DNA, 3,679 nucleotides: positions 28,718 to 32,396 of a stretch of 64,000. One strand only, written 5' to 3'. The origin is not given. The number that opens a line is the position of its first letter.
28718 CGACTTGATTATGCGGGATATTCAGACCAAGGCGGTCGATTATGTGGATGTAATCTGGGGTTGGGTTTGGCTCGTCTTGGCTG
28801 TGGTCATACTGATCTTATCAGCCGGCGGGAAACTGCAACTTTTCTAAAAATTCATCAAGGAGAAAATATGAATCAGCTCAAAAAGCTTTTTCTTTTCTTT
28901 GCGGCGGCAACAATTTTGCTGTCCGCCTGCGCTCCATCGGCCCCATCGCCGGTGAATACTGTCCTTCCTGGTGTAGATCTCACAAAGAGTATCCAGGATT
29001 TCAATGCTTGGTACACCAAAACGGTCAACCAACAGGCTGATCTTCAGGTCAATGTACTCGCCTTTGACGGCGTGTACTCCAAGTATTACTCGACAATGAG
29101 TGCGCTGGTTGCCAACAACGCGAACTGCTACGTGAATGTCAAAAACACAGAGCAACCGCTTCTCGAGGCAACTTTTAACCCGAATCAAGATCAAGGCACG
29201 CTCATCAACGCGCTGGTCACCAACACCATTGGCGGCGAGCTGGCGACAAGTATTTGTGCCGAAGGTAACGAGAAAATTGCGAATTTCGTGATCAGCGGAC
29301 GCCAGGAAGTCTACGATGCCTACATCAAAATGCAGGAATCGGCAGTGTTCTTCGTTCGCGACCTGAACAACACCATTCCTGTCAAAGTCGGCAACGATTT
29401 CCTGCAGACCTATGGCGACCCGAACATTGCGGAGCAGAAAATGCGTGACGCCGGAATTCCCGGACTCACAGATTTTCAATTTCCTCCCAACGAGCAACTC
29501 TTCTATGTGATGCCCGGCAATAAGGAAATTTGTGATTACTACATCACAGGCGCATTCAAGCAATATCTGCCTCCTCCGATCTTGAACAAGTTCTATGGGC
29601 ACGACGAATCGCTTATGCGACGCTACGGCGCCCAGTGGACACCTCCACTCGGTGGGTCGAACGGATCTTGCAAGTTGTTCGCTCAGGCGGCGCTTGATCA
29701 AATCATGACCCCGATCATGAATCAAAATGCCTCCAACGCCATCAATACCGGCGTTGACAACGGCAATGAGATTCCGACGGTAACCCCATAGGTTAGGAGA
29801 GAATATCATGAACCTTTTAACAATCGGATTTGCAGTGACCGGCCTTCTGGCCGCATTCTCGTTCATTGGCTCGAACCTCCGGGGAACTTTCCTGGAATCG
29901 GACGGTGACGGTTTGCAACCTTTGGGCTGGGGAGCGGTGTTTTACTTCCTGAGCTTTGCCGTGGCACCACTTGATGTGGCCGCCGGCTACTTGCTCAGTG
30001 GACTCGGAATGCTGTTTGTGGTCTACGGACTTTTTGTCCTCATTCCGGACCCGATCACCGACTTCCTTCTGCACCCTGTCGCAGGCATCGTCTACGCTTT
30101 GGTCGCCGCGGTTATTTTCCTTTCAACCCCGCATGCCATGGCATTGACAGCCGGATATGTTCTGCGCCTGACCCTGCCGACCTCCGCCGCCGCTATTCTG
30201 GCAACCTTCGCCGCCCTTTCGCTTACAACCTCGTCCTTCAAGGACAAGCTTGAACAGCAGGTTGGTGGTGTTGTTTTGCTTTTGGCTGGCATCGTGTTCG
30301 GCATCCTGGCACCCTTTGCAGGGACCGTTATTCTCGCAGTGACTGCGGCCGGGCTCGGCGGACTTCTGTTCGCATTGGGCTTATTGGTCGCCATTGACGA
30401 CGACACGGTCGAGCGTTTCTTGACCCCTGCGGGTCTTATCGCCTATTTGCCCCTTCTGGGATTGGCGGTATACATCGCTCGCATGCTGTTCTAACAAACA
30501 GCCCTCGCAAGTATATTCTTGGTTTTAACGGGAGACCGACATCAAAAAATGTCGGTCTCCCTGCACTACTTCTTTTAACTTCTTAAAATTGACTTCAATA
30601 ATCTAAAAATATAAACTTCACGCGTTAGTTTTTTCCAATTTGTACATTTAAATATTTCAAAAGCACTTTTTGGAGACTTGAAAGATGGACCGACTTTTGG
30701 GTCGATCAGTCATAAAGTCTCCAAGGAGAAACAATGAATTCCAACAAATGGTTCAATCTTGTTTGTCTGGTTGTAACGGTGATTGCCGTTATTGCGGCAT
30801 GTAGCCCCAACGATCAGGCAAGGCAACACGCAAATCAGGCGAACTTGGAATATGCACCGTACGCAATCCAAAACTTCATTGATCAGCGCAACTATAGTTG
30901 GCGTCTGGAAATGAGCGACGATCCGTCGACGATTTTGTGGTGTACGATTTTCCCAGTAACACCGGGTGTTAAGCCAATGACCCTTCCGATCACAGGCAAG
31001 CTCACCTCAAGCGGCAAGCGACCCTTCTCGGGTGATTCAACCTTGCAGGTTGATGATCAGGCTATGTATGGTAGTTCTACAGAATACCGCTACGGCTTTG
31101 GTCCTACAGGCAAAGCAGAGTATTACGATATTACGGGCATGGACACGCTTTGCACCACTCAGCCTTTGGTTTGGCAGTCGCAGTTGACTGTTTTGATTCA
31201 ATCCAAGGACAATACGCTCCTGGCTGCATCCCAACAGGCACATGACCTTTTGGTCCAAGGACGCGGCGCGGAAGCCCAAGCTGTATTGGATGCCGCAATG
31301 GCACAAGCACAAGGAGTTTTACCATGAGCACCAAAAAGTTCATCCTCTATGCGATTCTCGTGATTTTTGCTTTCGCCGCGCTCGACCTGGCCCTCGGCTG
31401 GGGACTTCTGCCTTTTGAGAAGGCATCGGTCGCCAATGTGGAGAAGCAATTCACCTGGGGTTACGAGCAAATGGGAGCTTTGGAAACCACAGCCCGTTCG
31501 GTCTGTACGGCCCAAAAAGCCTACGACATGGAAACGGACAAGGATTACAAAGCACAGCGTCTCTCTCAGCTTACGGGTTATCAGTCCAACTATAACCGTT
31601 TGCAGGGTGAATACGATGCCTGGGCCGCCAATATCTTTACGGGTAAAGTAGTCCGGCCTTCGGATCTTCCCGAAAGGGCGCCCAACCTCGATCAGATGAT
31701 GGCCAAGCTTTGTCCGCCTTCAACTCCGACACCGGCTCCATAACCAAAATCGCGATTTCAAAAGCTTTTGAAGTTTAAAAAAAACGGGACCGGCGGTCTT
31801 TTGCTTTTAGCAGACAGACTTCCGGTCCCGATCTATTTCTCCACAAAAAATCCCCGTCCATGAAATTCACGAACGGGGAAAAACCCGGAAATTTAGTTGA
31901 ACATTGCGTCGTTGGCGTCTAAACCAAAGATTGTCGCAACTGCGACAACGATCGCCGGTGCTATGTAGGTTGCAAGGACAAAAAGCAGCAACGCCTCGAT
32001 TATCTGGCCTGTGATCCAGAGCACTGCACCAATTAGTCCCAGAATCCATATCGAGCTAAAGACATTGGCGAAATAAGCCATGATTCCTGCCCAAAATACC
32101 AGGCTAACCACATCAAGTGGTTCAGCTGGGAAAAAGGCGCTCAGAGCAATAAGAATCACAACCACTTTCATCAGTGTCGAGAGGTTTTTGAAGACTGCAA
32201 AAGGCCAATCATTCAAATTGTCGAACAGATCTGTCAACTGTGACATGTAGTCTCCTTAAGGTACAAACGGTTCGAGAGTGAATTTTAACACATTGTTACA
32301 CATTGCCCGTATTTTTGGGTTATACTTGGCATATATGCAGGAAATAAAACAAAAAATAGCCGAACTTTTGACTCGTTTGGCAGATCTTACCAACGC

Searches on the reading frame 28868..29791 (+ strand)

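Call 3: search_protein_families(library=pfam, proteins=[window:28868-29791:+], max_evalue=1)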
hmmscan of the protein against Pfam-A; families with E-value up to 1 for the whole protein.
window:28868-29791:+ (307 aa): 0 families

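Call 5: search_protein_families(library=phrogs, proteins=[window:28868-29791:+], max_evalue=1)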
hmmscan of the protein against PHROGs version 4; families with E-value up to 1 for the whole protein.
window:28868-29791:+ (307 aa): 2 families
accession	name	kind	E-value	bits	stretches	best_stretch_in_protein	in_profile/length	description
phrog_1383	-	head and packaging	0.025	15.1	1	47-104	25-82/187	virion structural protein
phrog_12470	-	unknown function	0.14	13.6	1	62-104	24-64/74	-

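Call 6: search_protein_families(library=ncbifam, proteins=[window:28868-29791:+], max_evalue=1)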
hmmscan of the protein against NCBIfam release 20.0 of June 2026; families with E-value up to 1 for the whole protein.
window:28868-29791:+ (307 aa): 1 family
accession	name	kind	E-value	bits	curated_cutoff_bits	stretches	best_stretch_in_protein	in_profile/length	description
NF047408.1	SA0632_fam_LP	equivalog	0.2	11.3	70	1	5-22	2-19/68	SA0632 family lipoprotein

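Call 118: search_protein_families(library=padloc, proteins=[window:28868-29791:+], max_evalue=1)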
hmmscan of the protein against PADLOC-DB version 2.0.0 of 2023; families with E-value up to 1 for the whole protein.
window:28868-29791:+ (307 aa): 0 families

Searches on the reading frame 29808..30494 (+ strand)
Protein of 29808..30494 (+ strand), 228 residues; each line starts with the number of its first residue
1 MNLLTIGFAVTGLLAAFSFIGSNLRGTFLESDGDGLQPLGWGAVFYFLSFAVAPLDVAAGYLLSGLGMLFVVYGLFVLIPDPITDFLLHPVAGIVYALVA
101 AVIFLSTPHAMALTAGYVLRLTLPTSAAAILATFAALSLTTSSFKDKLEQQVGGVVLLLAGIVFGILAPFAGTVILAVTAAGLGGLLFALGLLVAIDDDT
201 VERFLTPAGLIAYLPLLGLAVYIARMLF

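Call 3: search_protein_families(library=pfam, proteins=[window:29808-30494:+], max_evalue=1)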
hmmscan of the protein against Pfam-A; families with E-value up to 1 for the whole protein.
window:29808-30494:+ (228 aa): 0 families

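Call 5: search_protein_families(library=phrogs, proteins=[window:29808-30494:+], max_evalue=1)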
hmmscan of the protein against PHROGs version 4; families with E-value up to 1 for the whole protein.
window:29808-30494:+ (228 aa): 0 families

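Call 6: search_protein_families(library=ncbifam, proteins=[window:29808-30494:+], max_evalue=1)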
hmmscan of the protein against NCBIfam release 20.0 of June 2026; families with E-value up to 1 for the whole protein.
window:29808-30494:+ (228 aa): 0 families

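Call 44: find_homologous_proteins(query=window:29808-30494:+)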
Query window:29808-30494:+ (228 aa): 2 proteins with E <= 0.001 among 8000 candidates.
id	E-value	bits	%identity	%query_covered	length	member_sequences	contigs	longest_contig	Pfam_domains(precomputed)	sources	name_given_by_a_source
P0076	3.4e-130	450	100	100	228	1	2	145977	-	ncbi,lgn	-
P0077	1.3e-97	344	79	100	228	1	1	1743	-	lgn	-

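Call 118: search_protein_families(library=padloc, proteins=[window:29808-30494:+], max_evalue=1)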
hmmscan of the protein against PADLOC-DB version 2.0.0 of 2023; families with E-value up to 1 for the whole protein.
window:29808-30494:+ (228 aa): 0 families

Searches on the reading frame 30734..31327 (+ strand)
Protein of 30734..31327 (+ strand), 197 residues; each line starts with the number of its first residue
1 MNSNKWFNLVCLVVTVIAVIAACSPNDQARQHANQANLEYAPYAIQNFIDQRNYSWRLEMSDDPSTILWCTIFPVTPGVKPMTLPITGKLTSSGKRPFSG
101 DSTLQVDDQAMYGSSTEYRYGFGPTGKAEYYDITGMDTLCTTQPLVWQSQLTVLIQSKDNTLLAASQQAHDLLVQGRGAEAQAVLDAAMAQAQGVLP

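Call 3: search_protein_families(library=pfam, proteins=[window:30734-31327:+], max_evalue=1)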
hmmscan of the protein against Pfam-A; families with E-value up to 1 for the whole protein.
window:30734-31327:+ (197 aa): 0 families

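Call 5: search_protein_families(library=phrogs, proteins=[window:30734-31327:+], max_evalue=1)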
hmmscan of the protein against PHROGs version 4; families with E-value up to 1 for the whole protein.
window:30734-31327:+ (197 aa): 0 families

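Call 6: search_protein_families(library=ncbifam, proteins=[window:30734-31327:+], max_evalue=1)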
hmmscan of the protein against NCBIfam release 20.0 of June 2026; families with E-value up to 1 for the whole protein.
window:30734-31327:+ (197 aa): 1 family
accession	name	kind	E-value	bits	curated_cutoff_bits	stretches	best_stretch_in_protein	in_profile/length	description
NF033605.1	Zn_bnd_ABC_AdcA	exception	0.016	14.2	700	1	5-51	3-50/517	zinc ABC transporter substrate-binding lipoprotein AdcA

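Call 118: search_protein_families(library=padloc, proteins=[window:30734-31327:+], max_evalue=1)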
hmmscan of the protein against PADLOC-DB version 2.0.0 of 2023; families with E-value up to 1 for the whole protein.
window:30734-31327:+ (197 aa): 0 families

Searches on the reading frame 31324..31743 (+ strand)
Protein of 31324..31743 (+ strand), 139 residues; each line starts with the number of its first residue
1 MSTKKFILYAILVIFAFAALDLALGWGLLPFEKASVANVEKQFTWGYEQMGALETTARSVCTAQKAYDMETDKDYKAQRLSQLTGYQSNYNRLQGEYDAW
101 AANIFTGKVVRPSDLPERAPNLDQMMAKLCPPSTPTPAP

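Call 3: search_protein_families(library=pfam, proteins=[window:31324-31743:+], max_evalue=1)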
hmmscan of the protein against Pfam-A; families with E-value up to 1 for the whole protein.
window:31324-31743:+ (139 aa): 0 families

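Call 5: search_protein_families(library=phrogs, proteins=[window:31324-31743:+], max_evalue=1)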
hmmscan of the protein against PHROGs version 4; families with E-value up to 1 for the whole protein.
window:31324-31743:+ (139 aa): 1 family
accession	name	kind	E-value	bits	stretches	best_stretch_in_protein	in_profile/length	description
phrog_23341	-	unknown function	0.16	12.3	1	49-92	101-145/252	-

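Call 6: search_protein_families(library=ncbifam, proteins=[window:31324-31743:+], max_evalue=1)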
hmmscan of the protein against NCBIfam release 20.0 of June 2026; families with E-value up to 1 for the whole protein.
window:31324-31743:+ (139 aa): 0 families

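Call 108: search_protein_families(library=phrogs, proteins=[window:31324-31743:+], max_evalue=0.1)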
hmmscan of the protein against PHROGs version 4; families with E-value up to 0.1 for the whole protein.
window:31324-31743:+ (139 aa): 0 families

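Call 118: search_protein_families(library=padloc, proteins=[window:31324-31743:+], max_evalue=1)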
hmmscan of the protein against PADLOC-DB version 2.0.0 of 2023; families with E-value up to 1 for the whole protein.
window:31324-31743:+ (139 aa): 0 families

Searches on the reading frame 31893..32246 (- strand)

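Call 3: search_protein_families(library=pfam, proteins=[window:31893-32246:-], max_evalue=1)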
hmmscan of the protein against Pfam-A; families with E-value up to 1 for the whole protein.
window:31893-32246:- (117 aa): 0 families

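Call 5: search_protein_families(library=phrogs, proteins=[window:31893-32246:-], max_evalue=1)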
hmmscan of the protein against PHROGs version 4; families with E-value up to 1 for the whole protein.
window:31893-32246:- (117 aa): 1 family
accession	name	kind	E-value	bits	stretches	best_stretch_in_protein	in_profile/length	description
phrog_3793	-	unknown function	0.36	11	1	19-52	5-36/272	-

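Call 6: search_protein_families(library=ncbifam, proteins=[window:31893-32246:-], max_evalue=1)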
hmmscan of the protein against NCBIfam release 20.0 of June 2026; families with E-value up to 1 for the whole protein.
window:31893-32246:- (117 aa): 1 family
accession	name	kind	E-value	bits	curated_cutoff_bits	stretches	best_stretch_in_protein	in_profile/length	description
NF000440.2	blaTHIN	exception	0.048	12.7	700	1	29-114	18-101/316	THIN family subclass B3 metallo-beta-lactamase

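Call 118: search_protein_families(library=padloc, proteins=[window:31893-32246:-], max_evalue=1)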
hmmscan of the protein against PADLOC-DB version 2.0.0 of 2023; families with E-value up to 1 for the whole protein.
window:31893-32246:- (117 aa): 0 families
